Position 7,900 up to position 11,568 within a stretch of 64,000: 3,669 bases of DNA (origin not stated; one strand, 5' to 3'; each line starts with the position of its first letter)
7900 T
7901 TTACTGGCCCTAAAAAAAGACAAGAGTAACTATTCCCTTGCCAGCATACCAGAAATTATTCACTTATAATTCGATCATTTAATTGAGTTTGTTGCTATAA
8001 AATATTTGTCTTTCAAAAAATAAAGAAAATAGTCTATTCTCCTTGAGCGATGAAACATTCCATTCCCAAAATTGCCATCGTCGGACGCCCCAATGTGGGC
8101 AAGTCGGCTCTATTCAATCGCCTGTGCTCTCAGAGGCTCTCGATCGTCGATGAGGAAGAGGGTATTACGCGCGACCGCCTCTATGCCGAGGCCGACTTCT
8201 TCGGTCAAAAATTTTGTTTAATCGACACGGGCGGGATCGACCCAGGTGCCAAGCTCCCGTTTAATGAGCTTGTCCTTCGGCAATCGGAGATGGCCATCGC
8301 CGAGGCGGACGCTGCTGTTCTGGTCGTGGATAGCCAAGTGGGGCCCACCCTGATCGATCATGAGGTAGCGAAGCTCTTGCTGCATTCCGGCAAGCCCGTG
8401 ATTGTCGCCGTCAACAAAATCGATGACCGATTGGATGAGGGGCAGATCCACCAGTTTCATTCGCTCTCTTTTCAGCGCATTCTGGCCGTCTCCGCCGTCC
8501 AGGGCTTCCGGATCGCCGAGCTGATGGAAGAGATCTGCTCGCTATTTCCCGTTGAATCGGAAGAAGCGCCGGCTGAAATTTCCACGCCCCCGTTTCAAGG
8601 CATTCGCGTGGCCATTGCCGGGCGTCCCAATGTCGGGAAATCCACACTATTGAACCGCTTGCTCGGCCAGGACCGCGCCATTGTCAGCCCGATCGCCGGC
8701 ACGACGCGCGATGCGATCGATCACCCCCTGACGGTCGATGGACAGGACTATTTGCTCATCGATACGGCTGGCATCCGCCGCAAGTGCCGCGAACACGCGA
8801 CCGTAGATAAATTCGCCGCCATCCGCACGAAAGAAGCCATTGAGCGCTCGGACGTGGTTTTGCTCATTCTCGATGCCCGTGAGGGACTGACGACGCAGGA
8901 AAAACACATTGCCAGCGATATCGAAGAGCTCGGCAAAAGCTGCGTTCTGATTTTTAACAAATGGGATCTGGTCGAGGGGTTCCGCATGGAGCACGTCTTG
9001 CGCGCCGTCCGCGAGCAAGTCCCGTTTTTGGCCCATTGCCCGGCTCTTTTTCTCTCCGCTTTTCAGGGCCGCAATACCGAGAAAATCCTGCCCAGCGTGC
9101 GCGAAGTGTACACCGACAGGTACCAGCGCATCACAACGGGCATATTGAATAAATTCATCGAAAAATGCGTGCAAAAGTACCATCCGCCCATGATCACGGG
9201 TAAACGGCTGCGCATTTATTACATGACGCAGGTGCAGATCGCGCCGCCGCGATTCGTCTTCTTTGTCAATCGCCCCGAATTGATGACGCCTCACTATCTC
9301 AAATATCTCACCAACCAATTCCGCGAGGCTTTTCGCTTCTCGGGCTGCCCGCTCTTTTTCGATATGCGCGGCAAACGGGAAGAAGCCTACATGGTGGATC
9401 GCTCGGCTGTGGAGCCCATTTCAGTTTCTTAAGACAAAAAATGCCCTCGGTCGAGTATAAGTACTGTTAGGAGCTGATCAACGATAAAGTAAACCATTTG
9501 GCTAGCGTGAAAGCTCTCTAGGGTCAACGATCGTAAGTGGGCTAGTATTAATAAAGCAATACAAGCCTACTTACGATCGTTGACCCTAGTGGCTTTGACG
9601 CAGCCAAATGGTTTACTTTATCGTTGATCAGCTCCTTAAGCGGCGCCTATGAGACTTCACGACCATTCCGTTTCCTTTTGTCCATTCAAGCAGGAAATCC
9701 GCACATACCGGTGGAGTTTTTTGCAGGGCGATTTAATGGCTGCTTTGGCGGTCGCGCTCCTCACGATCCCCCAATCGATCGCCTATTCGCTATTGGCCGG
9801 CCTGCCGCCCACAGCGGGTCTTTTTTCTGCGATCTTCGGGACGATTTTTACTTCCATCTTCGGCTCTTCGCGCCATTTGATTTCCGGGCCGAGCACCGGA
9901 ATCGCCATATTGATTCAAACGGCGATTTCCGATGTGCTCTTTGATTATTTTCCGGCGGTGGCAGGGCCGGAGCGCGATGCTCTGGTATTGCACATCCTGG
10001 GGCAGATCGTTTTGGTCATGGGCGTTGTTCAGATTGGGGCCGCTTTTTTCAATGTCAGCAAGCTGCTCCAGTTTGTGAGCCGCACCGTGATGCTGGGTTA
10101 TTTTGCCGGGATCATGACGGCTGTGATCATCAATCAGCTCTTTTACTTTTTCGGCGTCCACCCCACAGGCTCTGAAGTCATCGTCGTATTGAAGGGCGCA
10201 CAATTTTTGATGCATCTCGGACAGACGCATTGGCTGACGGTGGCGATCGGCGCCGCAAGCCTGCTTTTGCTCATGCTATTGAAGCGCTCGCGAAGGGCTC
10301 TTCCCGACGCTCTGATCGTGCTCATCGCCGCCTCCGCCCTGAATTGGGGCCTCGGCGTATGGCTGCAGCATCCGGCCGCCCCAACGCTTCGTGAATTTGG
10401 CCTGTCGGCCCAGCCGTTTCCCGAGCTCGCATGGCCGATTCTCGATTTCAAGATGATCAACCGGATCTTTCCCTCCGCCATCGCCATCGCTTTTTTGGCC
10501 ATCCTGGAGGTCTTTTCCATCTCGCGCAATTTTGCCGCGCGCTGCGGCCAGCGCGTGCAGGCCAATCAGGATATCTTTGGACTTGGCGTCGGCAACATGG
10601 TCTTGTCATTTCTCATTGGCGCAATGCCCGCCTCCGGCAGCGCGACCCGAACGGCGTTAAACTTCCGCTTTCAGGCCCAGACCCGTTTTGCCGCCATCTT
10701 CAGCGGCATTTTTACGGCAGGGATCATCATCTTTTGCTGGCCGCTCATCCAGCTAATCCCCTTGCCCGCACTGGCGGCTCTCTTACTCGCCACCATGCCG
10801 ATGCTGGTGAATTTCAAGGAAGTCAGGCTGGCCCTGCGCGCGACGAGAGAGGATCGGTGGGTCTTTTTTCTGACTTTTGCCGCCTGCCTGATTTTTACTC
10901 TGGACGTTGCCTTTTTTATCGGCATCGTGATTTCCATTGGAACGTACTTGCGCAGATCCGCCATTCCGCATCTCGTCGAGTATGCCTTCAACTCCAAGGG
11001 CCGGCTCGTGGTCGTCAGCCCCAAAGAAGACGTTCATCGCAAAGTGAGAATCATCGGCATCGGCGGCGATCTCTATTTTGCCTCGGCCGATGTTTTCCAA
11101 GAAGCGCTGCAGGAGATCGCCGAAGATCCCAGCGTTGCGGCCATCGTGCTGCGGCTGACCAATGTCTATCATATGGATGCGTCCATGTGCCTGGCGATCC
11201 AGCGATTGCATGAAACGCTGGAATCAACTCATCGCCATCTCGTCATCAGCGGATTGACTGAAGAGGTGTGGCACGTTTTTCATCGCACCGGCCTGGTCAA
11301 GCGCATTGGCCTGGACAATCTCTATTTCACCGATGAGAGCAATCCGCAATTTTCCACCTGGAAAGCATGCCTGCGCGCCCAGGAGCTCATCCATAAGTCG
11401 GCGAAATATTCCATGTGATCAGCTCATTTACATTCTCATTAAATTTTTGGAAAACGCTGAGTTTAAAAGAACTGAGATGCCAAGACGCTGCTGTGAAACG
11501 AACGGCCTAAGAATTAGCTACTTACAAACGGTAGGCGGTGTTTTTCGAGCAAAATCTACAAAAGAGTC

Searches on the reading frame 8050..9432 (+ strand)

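Call 31: search_protein_families(library=pfam, proteins=[window:8050-9432:+], max_evalue=0.001)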
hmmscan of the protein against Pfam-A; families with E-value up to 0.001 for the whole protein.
window:8050-9432:+ (460 aa): 15 families
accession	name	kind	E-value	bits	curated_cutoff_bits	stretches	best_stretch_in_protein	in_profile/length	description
PF01926.29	MMR_HSR1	-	4.3e-55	185.1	21.9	2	186-304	1-113/113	50S ribosome-binding GTPase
PF14714.11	KH_dom-like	-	2.7e-30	104.9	27.3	1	360-440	1-81/81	KH-domain-like of EngA bacterial GTPase enzymes, C-terminal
PF00009.33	GTP_EFTU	-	2.5e-25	89.6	26.5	2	6-167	4-187/188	Elongation factor Tu GTP binding domain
PF02421.24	FeoB_N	-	5.1e-25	88.3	27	2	7-161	2-155/156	Ferrous iron transport protein B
PF00350.29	Dynamin_N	-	1.6e-13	51.4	27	0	228-304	97-167/168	Dynamin family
PF03193.22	RsgA_GTPase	-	1.6e-09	38.3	30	1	79-243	12-169/174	RsgA GTPase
PF04548.22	AIG1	-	2.7e-07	30.6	27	1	186-294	2-110/212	AIG1 family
PF08477.19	Roc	-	5.5e-07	30.3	27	0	7-33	1-27/119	Ras of Complex, Roc, domain of DAPkinase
PF02492.25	cobW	-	6.4e-06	26.3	20.7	0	232-322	84-174/180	CobW/HypB/UreG, nucleotide-binding domain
PF09439.16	SRPRB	-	1.4e-05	25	25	0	5-111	3-97/178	Signal recognition particle receptor beta subunit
PF13479.12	AAA_24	-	0.00014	22.2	27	0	184-212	2-27/195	AAA domain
PF00071.28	Ras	-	0.00015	21.8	21.6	0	187-313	2-119/162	Ras family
PF03266.21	NTPase_1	-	0.00028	21.2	23.9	0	186-205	1-20/168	NTPase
PF00005.33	ABC_tran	-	0.00032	21.8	25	0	183-210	10-37/137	ABC transporter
PF13238.12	AAA_18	-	0.00097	20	29.4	0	187-234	1-43/128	AAA domain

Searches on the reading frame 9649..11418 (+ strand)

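Call 31: search_protein_families(library=pfam, proteins=[window:9649-11418:+], max_evalue=0.001)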
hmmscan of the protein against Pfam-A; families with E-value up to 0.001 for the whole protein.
window:9649-11418:+ (589 aa): 3 families
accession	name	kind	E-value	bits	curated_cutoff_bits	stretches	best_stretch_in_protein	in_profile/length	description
PF00916.26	Sulfate_transp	-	2.1e-66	224.7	23.2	1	25-408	1-379/380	Sulfate permease family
PF01740.26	STAS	-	2.6e-15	56.5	22.6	1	462-553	6-97/106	STAS domain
PF13466.11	STAS_2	-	0.00011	22.8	29.2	1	471-549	3-79/80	STAS domain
